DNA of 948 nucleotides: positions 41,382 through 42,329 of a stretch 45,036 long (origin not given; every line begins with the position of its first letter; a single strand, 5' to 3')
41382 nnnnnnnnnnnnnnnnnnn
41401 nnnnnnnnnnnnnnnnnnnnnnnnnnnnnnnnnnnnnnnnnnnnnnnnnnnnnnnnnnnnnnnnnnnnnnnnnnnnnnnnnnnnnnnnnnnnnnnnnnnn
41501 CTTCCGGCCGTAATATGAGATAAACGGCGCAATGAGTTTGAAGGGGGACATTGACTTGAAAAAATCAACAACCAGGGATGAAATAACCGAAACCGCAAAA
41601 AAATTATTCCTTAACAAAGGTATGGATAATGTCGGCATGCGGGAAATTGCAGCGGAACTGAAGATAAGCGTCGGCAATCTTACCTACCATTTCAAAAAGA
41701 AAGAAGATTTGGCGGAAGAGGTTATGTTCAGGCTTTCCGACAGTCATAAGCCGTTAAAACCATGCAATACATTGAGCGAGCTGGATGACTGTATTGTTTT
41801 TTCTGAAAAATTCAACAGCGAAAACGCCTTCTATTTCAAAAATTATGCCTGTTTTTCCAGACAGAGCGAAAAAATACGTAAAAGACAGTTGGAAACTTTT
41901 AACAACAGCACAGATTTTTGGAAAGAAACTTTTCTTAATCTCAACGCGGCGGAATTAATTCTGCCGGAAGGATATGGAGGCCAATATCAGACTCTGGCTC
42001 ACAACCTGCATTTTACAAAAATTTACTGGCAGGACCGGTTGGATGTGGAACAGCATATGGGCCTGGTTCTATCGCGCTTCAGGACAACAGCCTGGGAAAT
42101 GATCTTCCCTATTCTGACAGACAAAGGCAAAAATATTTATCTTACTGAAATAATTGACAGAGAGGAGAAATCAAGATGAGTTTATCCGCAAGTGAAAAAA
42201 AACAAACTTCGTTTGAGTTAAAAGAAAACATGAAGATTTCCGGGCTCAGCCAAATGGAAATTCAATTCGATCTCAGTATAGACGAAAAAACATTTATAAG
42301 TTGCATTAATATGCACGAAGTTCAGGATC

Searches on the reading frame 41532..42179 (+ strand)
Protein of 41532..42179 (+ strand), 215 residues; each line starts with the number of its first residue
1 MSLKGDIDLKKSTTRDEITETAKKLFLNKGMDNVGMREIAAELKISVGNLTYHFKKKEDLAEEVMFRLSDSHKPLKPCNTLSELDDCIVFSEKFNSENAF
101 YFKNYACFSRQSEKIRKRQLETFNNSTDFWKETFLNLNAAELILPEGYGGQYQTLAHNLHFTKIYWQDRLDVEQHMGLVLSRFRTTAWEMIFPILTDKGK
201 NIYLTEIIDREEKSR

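Call 4: search_protein_families(library=pfam, proteins=[window:41532-42179:+], max_evalue=0.01)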
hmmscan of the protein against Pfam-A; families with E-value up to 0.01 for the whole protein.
window:41532-42179:+ (215 aa): 2 families
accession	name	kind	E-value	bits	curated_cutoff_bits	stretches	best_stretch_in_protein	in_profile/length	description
PF00440.29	TetR_N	-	2.1e-13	50.3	24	1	18-64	1-47/47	Bacterial regulatory proteins, tetR family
PF13972.11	TetR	-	0.0022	18.2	25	1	100-200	39-141/144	Bacterial transcriptional repressor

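Call 13: find_encoding_contigs(protein=window:41532-42179:+, flank=6000, max_places=10)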
Protein window:41532-42179:+ (215 aa): no gene with exactly this product is on record in the collection.

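Call 18: find_homologous_proteins(query=window:41532-42179:+)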
Query window:41532-42179:+ (215 aa): 59 proteins with E <= 0.001 among 141 candidates.
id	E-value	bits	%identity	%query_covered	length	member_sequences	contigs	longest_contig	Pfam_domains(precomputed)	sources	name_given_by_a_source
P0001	7.1e-135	465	100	96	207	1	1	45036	PF00440.30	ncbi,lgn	-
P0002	1.3e-69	252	57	94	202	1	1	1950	PF00440.30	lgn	-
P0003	1.6e-68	249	55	94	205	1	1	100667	PF00440.30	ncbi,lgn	-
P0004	1.3e-62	229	54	93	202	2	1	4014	PF00440.30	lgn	-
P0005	5.0e-55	205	49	92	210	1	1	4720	PF00440.30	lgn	-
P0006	8.6e-53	197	47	92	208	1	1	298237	PF00440.30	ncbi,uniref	ncbi:MAG: helix-turn-helix domain-containing protein [Lacrimispora sp.]|uniref:TetR/AcrR family tran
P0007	1.7e-46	177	44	91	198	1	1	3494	PF13972.12,PF00440.30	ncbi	-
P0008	2.7e-41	160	42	90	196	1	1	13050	PF00440.30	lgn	-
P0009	5.3e-40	155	41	92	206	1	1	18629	PF13972.12,PF00440.30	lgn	-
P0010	7.2e-37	145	42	93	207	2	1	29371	PF00440.30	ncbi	-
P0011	5.4e-31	126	39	86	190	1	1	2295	PF13972.12,PF00440.30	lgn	-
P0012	1.6e-28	118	40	92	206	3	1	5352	PF00440.30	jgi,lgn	jgi:AcrR family transcriptional regulator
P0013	1.7e-28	118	36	94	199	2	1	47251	PF00440.30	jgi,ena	-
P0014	9.4e-27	112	39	90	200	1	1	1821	PF00440.30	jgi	jgi:AcrR family transcriptional regulator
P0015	1.9e-26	111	37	88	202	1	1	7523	PF00440.30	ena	-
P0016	1.4e-25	108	36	92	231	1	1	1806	PF00440.30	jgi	jgi:AcrR family transcriptional regulator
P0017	9.9e-25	106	35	92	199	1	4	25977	PF00440.30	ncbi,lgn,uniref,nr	ncbi:AcrR family transcriptional regulator [Breznakia sp. PF5-3]|uniref:TetR/AcrR family transcripti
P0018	2.1e-24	105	37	90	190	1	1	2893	PF00440.30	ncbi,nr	ncbi:MAG: TetR/AcrR family transcriptional regulator, partial [Synergistaceae bacterium]|nr:TetR/Acr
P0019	2.8e-24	104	32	87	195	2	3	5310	PF13972.12,PF00440.30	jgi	-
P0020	6.4e-24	103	37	93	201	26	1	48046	PF13972.12,PF00440.30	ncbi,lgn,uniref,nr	ncbi:TetR/AcrR family transcriptional regulator [Listeria seeligeri]|uniref:TetR/AcrR family transcr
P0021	2.0e-23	101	37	90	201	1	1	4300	PF00440.30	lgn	-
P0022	3.1e-23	101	33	92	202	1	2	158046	PF00440.30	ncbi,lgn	-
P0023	3.7e-23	100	36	90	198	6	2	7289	PF00440.30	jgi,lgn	jgi:AcrR family transcriptional regulator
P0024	7.1e-23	100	35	92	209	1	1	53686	PF00440.30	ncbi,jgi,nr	ncbi:MAG: TetR/AcrR family transcriptional regulator [Synergistaceae bacterium]|jgi:AcrR family tran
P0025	1.1e-22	99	37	88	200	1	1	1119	PF00440.30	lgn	-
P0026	2.6e-22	98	36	88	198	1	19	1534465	PF13972.12,PF00440.30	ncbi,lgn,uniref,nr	ncbi:TetR/AcrR family transcriptional regulator [Listeria welshimeri]|uniref:TetR/AcrR family transc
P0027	3.2e-22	97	35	90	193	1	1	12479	PF00440.30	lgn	-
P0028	2.1e-21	95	32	92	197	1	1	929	PF00440.30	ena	-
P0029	2.8e-21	94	35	87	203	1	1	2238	PF13972.12,PF00440.30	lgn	-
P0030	1.0e-20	93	33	93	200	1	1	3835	PF00440.30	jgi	jgi:AcrR family transcriptional regulator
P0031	1.6e-20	92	32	90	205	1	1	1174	PF00440.30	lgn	-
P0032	1.7e-20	92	32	89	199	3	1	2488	PF00440.30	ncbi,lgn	-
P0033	5.8e-20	90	34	90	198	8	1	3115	PF00440.30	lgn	-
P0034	9.0e-20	89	31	92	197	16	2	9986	PF00440.30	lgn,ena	-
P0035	1.3e-19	89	34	89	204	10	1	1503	PF00440.30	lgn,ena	-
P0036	3.5e-19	87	35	89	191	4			PF00440.30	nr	nr:TetR/AcrR family transcriptional regulator [Listeria seeligeri]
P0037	4.8e-19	87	34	94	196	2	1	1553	PF00440.30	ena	-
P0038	5.2e-19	87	31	92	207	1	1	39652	PF00440.30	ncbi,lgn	-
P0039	6.4e-19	87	35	87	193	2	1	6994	PF00440.30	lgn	-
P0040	1.9e-18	85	34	88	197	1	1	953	PF13972.12,PF00440.30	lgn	-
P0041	4.1e-18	84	31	91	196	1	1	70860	PF00440.30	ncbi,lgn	ncbi:MAG: TetR/AcrR family transcriptional regulator [Breznakia sp.]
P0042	4.9e-18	84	32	92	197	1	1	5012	PF13972.12,PF00440.30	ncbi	-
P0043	5.2e-18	84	31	88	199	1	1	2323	PF00440.30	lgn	-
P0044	5.9e-18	83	30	90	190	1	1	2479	PF00440.30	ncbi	-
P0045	8.4e-18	83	31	88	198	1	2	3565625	PF00440.30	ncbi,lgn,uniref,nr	ncbi:TetR family transcriptional regulator [[Clostridium] sordellii]|uniref:TetR/AcrR family transcr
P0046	4.7e-17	81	31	88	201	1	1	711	PF00440.30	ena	-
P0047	5.0e-17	80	31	88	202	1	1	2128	PF13972.12,PF00440.30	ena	-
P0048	5.9e-16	77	32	87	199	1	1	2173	PF13972.12,PF00440.30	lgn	-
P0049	2.9e-15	75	29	93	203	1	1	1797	PF00440.30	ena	-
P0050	3.7e-15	74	30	90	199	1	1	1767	PF00440.30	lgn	-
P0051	8.8e-15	73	34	68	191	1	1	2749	PF13972.12,PF00440.30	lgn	-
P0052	1.1e-14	73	32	88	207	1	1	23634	PF13972.12,PF00440.30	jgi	jgi:AcrR family transcriptional regulator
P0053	6.6e-14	70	35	69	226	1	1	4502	PF00440.30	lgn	-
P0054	2.5e-13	68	38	58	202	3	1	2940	PF00440.30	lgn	-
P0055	1.4e-12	66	35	56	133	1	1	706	PF00440.30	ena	-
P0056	7.4e-12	64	39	47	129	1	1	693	PF00440.30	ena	-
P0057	2.5e-7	49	58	23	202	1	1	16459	PF00440.30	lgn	-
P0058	4.4e-7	48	51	29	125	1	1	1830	PF00440.30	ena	-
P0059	2.5e-4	39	57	21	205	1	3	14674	PF00440.30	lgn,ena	-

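Call 19: find_encoding_contigs(protein=P0001, flank=6000, max_places=3)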
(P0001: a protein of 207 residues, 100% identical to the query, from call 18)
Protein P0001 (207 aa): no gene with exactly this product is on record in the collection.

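Call 20: find_encoding_contigs(protein=P0003, flank=8000, max_places=3)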
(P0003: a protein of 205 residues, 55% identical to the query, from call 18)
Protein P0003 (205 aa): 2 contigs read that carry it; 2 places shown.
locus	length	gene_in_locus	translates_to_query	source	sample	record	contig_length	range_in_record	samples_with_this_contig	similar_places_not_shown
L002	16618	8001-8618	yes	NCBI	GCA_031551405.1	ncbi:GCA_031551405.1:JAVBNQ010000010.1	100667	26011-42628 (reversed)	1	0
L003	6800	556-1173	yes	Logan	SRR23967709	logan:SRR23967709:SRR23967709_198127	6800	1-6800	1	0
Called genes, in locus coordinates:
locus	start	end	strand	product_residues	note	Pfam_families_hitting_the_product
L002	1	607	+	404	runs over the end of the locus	PF00696:AA_kinase, PF22629:ACT_AHAS_ss (faint), PF01842:ACT, PF22468:ACT_9, PF13840:ACT_7, PF22468:ACT_9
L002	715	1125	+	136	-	PF06271:RDD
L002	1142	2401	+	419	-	-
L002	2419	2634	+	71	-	PF12797:Fer4_2 (faint), PF12837:Fer4_6 (faint), PF25160:LdpA_Fe-S-bd (faint), PF00037:Fer4 (faint), PF14697:Fer4_21 (weak), PF12838:Fer4_7 (faint), PF13187:Fer4_9 (weak), PF13484:Fer4_16 (faint)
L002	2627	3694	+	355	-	PF01855:POR_N, PF17147:PFOR_II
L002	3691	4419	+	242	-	PF02775:TPP_enzyme_C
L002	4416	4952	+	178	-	PF01558:POR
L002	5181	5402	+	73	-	PF00665:rve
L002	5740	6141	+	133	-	PF01243:PNPOx_N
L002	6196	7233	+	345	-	PF03480:DctP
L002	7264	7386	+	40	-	-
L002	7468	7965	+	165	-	-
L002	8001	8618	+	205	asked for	PF00440:TetR_N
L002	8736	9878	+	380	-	PF04909:Amidohydro_2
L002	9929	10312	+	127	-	PF12869:tRNA_anti-like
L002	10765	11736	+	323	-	-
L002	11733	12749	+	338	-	PF07584:BatA (weak), PF06707:DUF1194 (faint), PF00092:VWA, PF13519:VWA_2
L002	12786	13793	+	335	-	PF00092:VWA, PF13519:VWA_2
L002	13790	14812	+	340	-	-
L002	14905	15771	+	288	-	PF12849:PBP_like_2, PF13531:SBP_bac_11 (weak), PF01547:SBP_bac_1 (weak), PF12727:PBP_like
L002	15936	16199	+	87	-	-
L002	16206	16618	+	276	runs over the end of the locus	PF16930:Porin_5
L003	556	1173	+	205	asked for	PF00440:TetR_N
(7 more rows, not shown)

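Call 21: find_encoding_contigs(protein=P0006, flank=8000, max_places=3)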
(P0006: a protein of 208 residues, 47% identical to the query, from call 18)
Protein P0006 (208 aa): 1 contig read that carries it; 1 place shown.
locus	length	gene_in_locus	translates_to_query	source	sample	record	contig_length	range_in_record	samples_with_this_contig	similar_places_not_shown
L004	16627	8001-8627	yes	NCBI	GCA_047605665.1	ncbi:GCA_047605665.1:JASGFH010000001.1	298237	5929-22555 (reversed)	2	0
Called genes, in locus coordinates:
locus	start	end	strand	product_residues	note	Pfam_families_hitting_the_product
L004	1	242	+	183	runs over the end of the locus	PF13302:Acetyltransf_3, PF00583:Acetyltransf_1 (weak)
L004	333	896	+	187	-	PF12675:DUF3795 (faint)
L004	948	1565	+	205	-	PF02589:LUD_dom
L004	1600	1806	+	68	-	-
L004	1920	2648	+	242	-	PF00753:Lactamase_B, PF23023:Anti-Pycsar_Apyc1 (weak)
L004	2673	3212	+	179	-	PF13302:Acetyltransf_3, PF13420:Acetyltransf_4, PF13523:Acetyltransf_8 (faint), PF00583:Acetyltransf_1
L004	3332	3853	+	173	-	PF00583:Acetyltransf_1, PF13673:Acetyltransf_10 (weak), PF13508:Acetyltransf_7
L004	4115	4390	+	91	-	PF08922:DUF1905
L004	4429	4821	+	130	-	PF19654:DUF6157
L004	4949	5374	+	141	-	PF00583:Acetyltransf_1, PF13673:Acetyltransf_10, PF13508:Acetyltransf_7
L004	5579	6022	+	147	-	PF13673:Acetyltransf_10, PF00583:Acetyltransf_1, PF13508:Acetyltransf_7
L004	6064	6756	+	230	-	PF01177:Asp_Glu_race, PF02548:Pantoate_transf (weak)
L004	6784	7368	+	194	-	PF02525:Flavodoxin_2, PF03358:FMN_red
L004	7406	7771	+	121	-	-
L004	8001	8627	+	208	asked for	PF00440:TetR_N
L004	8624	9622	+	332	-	PF04909:Amidohydro_2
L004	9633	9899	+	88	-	PF10078:DUF2316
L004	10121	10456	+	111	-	PF13560:HTH_31, PF12844:HTH_19, PF01381:HTH_3, PF13443:HTH_26 (faint)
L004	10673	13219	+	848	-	PF25873:WHD_MalT, PF00196:GerE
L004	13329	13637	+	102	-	-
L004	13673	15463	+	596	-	PF12729:4HB_MCP_1, PF18947:HAMP_2 (faint), PF00672:HAMP (weak), PF00015:MCPsignal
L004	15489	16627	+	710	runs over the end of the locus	PF02743:dCache_1, PF22673:MCP-like_PDC_1, PF00672:HAMP, PF00015:MCPsignal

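Call 27: find_encoding_contigs(protein=P0004, flank=8000, max_places=3)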
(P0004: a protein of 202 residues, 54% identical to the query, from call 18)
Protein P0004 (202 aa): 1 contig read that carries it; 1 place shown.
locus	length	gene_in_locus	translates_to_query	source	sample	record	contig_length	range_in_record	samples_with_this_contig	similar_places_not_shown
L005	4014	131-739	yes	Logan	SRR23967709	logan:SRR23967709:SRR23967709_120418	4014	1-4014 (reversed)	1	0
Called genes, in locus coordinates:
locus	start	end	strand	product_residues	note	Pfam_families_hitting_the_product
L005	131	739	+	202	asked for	PF00440:TetR_N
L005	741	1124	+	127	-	PF12869:tRNA_anti-like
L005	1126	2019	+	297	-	PF00106:adh_short, PF08659:KR, PF13561:adh_short_C2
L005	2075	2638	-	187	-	PF01765:RRF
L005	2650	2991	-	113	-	-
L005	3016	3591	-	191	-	-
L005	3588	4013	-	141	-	?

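Call 28: find_encoding_contigs(protein=P0005, flank=8000, max_places=3)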
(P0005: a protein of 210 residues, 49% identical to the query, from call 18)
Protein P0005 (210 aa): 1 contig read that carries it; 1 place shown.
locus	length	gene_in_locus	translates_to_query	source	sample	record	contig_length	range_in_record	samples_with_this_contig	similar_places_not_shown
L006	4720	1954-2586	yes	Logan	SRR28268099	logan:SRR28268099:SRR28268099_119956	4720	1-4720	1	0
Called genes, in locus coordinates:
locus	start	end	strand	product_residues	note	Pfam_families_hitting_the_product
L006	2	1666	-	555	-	?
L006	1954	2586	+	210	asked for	PF00440:TetR_N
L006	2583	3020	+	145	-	PF12869:tRNA_anti-like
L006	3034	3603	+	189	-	PF12682:Flavodoxin_4 (weak)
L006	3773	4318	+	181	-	PF10502:Peptidase_S26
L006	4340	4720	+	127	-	?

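Call 31: find_encoding_contigs(protein=P0002, flank=8000, max_places=3)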
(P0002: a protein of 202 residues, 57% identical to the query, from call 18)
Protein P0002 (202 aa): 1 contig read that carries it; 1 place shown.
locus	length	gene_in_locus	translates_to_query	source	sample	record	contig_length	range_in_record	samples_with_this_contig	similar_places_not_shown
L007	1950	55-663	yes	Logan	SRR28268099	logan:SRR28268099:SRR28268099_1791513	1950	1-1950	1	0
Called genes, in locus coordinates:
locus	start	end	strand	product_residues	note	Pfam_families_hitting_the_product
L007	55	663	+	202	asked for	PF00440:TetR_N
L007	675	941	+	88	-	PF10078:DUF2316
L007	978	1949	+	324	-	?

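Call 32: find_encoding_contigs(protein=P0008, flank=8000, max_places=3)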
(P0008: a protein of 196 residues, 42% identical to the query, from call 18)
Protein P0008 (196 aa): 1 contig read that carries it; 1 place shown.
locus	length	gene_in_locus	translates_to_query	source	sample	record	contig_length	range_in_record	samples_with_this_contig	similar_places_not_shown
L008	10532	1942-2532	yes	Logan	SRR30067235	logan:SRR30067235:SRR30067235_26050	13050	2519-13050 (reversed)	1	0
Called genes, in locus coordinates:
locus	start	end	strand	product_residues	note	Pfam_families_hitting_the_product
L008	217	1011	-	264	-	-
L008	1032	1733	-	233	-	PF00106:adh_short, PF01370:Epimerase (faint), PF13561:adh_short_C2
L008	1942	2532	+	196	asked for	PF00440:TetR_N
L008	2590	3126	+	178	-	PF01243:PNPOx_N, PF16242:Pyrid_ox_like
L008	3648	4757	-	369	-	PF01546:Peptidase_M20, PF07687:M20_dimer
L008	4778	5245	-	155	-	PF07670:Gate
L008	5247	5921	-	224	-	PF07670:Gate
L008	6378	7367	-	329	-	PF12697:Abhydrolase_6 (weak), PF00326:Peptidase_S9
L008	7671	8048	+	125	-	-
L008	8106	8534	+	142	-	-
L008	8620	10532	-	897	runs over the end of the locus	PF03212:Pertactin, PF18883:AC_1, PF03797:Autotransporter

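Call 33: find_encoding_contigs(protein=P0010, flank=8000, max_places=3)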
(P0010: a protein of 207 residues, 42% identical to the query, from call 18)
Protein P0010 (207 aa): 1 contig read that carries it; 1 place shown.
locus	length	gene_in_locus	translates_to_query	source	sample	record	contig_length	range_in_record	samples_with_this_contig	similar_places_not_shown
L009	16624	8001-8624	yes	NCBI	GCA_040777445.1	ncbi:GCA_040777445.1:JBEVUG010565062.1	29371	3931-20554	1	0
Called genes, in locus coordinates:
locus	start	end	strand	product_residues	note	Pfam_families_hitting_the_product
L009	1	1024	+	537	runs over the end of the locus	PF07992:Pyr_redox_2, PF13738:Pyr_redox_3, PF00070:Pyr_redox, PF02852:Pyr_redox_dim, PF00581:Rhodanese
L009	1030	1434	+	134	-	PF07739:TipAS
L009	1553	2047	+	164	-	-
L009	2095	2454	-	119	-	-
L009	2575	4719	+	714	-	PF00270:DEAD, PF04851:ResIII, PF00271:Helicase_C, PF16124:RecQ_Zn_bind, PF09382:RQC, PF00570:HRDC, PF11408:Helicase_Sgs1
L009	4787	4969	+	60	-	-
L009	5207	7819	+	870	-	PF02743:dCache_1, PF22673:MCP-like_PDC_1, PF00672:HAMP, PF18575:HAMP_N3, PF18947:HAMP_2, PF00015:MCPsignal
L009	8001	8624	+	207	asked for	PF00440:TetR_N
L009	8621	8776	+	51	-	PF00106:adh_short (weak)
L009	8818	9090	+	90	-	PF00106:adh_short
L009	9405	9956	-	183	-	PF21349:RUBY_RBDX, PF02915:Rubrerythrin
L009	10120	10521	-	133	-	PF10934:Sheath_initiator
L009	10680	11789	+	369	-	PF00248:Aldo_ket_red, PF13187:Fer4_9 (weak), PF13534:Fer4_17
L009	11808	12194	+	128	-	PF00581:Rhodanese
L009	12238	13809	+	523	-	PF02446:Glyco_hydro_77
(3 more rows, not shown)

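Call 39: search_solved_structures(query=window:41532-42179:+, max_evalue=0.01)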
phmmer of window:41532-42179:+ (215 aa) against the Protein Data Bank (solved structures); distinct sequences matched with E-value up to 0.01: 58.
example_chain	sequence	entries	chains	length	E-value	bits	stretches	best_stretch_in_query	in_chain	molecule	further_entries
3c07_A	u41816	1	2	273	4.2e-07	33.2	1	10-73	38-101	Putative tetR-family transcriptional regulator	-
3nnr_A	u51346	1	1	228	4.7e-07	33.1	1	13-66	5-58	Transcriptional regulator, TetR family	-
7eqe_A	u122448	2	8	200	1.3e-06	31.6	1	8-62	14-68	TetR/AcrR family transcriptional regulator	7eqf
3dpj_A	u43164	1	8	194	2.9e-06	30.5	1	11-71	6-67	Transcription regulator, TetR family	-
2eh3_A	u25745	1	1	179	5.2e-06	29.7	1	14-68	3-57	Transcriptional regulator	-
3rh2_A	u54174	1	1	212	7e-06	29.2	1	13-66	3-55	Hypothetical TetR-like transcriptional regulator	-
3vpr_A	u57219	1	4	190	1.1e-05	28.6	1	12-110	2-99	Transcriptional regulator, TetR family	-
6mj1_A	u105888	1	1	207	1.2e-05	28.4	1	11-71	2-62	Probable HTH-type transcriptional regulator YttP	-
4mxm_A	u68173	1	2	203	3.2e-05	27.1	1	13-66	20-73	Transcriptional regulator I2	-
4mo7_A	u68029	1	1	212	3.5e-05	27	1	13-66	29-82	Transcriptional regulator I2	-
4kwa_A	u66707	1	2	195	5.8e-05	26.2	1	12-67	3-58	Transcriptional regulator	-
4jnn_A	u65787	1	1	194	7e-05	26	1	12-67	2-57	Transcriptional regulator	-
2fx0_A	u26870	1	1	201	9.6e-05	25.5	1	12-67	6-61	hemolysin II regulatory protein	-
4nel_A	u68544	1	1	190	9.7e-05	25.5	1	14-67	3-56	Transcriptional regulator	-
2jj7_A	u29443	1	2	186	0.0001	25.5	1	12-67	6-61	HEMOLYSIN II REGULATORY PROTEIN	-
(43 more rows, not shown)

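Call 51: list_cluster_members(proteins=[P0001, P0003, P0010])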
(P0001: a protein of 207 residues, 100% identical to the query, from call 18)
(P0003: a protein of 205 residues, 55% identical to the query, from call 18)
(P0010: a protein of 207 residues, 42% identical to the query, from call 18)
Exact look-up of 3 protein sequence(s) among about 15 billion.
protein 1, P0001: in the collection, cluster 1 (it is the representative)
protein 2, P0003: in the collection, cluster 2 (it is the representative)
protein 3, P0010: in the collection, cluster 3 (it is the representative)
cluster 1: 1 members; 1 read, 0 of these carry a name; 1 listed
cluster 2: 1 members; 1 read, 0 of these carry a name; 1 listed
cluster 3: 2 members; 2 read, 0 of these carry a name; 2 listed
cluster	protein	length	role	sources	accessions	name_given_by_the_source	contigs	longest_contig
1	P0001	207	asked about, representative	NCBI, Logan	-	-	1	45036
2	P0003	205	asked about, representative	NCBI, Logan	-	-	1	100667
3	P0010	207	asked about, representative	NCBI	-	-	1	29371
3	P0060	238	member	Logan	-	-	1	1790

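Call 65: find_encoding_contigs(protein=P0007, flank=6000, max_places=2)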
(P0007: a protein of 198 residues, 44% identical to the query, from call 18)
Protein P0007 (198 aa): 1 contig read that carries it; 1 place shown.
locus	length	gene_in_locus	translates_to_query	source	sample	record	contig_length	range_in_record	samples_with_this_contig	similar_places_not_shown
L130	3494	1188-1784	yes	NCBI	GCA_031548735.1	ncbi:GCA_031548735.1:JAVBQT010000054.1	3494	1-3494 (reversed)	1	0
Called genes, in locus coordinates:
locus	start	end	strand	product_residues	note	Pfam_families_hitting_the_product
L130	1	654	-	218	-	?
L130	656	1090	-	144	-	PF01243:PNPOx_N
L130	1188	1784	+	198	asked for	PF00440:TetR_N, PF13972:TetR (faint)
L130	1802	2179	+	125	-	PF12893:Lumazine_bd_2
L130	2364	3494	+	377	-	?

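Call 66: find_encoding_contigs(protein=P0009, flank=6000, max_places=2)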
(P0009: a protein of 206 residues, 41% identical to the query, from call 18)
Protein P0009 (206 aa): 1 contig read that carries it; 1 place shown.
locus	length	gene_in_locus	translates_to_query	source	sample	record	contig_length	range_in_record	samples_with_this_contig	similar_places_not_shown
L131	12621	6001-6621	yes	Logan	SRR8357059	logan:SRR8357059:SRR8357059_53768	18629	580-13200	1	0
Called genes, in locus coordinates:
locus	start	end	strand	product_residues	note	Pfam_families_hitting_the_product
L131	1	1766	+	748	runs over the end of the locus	PF12704:MacB_PCD (faint), PF02687:FtsX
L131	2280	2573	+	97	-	PF01022:HTH_5 (faint)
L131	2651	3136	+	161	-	PF03358:FMN_red, PF12641:Flavodoxin_3 (faint), PF12682:Flavodoxin_4, PF12724:Flavodoxin_5 (weak)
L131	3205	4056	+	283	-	PF00881:Nitroreductase (faint), PF14512:TM1586_NiRdase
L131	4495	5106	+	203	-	PF00440:TetR_N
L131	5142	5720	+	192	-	-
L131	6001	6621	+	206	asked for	PF00440:TetR_N, PF13972:TetR (weak)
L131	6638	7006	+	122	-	-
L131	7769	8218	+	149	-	-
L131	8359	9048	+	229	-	PF00440:TetR_N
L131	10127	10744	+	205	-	PF00440:TetR_N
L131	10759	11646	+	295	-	PF00005:ABC_tran, PF13304:AAA_21 (weak), PF13732:DrrA1-3_C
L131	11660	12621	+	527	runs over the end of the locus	-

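Call 67: search_protein_families(library=ncbifam, proteins=[window:41532-42179:+], max_evalue=0.001)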
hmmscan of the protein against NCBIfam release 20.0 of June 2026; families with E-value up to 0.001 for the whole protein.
window:41532-42179:+ (215 aa): 11 families
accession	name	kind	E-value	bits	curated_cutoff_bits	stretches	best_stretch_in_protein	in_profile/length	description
NF041196.1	ScbR_bind_reg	equivalog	9.3e-10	39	150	1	13-91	6-87/191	ScbR family autoregulator-binding transcription factor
NF037937.1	septum_RefZ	equivalog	1.1e-08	35.3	180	1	15-67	1-53/195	forespore capture DNA-binding protein RefZ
NF053516.1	TranRepPrsAVib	equivalog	1.9e-07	31.1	300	1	10-71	3-64/208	TetR family transcriptional repressor PsrA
NF051852.1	efflux_TF_MtrR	exception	2.7e-07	30.6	280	1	13-67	10-64/205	multidrug efflux system transcriptional repressor MtrR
NF011572.0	PRK14996.1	equivalog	3.4e-07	30.3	144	1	9-71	4-66/192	TetR family transcriptional regulator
NF007949.0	PRK10668.1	equivalog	1.2e-06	28.2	271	1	12-71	10-68/216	multidrug efflux transporter transcriptional repressor AcrR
NF010319.1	PRK13756.1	equivalog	6.5e-05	22.9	265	1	14-65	3-58/199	tetracycline resistance transcriptional repressor TetR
TIGR03384.1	betaine_BetI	equivalog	9e-05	22.2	201.3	1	13-69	8-64/189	choline-binding transcriptional repressor BetI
NF007430.0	PRK09975.1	equivalog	0.0002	20.6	274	1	13-65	11-63/220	acrEF/envCD operon transcriptional regulator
NF053731.1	TransRegFasRMycb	equivalog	0.00029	20.7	330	1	9-67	7-65/199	HTH-type transcriptional activator FasR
NF050111.1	TransRegSACE7040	equivalog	0.00031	20.7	250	1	15-70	3-58/186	SACE_7040 family transcriptional regulator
